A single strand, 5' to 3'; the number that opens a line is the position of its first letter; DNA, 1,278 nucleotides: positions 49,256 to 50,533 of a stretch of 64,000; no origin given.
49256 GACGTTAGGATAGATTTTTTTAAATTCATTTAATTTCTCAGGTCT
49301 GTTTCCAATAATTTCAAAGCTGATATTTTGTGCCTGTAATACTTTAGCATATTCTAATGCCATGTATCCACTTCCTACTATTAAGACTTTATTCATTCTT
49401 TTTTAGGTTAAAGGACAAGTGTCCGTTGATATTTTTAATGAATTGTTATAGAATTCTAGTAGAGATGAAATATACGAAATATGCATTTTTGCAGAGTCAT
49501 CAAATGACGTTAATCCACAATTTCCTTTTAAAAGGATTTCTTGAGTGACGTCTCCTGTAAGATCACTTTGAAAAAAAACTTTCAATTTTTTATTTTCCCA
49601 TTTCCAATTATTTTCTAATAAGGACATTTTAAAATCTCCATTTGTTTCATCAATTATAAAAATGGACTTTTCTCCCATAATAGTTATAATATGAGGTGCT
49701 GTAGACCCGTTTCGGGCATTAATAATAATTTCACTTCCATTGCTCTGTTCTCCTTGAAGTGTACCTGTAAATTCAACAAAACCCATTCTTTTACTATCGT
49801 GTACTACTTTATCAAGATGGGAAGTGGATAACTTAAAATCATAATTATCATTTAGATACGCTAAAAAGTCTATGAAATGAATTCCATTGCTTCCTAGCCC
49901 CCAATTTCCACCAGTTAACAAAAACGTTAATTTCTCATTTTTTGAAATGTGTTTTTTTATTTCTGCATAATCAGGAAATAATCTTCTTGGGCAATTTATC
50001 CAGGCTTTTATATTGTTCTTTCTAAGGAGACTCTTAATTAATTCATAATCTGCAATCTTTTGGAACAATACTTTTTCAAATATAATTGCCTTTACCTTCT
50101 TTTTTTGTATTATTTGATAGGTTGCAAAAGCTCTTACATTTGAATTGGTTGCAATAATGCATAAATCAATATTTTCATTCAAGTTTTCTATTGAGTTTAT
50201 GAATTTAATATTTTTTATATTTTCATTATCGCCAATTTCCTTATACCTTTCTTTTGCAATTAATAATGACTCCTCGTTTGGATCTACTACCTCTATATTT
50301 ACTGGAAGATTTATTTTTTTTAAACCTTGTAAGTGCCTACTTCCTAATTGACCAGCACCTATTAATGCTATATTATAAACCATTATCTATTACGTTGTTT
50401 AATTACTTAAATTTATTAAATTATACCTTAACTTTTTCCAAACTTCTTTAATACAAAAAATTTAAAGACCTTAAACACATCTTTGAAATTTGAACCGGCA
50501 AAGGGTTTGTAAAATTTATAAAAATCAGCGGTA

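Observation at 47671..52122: Unassigned redox/tailoring block after the legionaminic-acid genes: candidate route to an undescribed nonulosonic acid derivative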

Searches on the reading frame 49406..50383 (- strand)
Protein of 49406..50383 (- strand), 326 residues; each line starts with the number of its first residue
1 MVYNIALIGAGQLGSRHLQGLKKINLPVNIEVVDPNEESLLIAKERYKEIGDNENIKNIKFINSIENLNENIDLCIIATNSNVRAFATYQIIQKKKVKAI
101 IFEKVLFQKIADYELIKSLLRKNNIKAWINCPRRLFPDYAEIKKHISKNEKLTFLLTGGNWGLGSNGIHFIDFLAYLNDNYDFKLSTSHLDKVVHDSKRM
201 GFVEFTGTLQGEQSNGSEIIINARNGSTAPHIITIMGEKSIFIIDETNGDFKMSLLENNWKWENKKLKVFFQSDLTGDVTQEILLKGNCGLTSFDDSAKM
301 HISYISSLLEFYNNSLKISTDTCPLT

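Call 4: search_protein_families(library=pfam, proteins=[window:49406-50383:-], max_evalue=0.01)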
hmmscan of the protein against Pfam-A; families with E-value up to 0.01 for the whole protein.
window:49406-50383:- (326 aa): 1 family
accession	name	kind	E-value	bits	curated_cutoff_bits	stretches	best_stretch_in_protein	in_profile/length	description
PF01408.29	GFO_IDH_MocA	-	6.7e-06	27.2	24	1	4-128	2-117/120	Oxidoreductase family, NAD-binding Rossmann fold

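Call 5: search_protein_families(library=ncbifam, proteins=[window:49406-50383:-], max_evalue=0.01)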
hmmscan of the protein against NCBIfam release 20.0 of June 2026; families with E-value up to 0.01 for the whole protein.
window:49406-50383:- (326 aa): 2 families
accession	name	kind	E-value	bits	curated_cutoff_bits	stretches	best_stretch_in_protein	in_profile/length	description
TIGR04380.1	myo_inos_iolG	equivalog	6.7e-08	31.8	355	1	3-149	2-140/330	inositol 2-dehydrogenase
NF040723.1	UDP-GlcNAcDh_Arch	equivalog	0.004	16.7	450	1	5-149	3-136/302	UDP-N-acetylglucosamine 3-dehydrogenase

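Call 24: search_solved_structures(query=window:49406-50383:-, max_evalue=0.01)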
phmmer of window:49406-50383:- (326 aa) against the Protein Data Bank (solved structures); distinct sequences matched with E-value up to 0.01: 0.
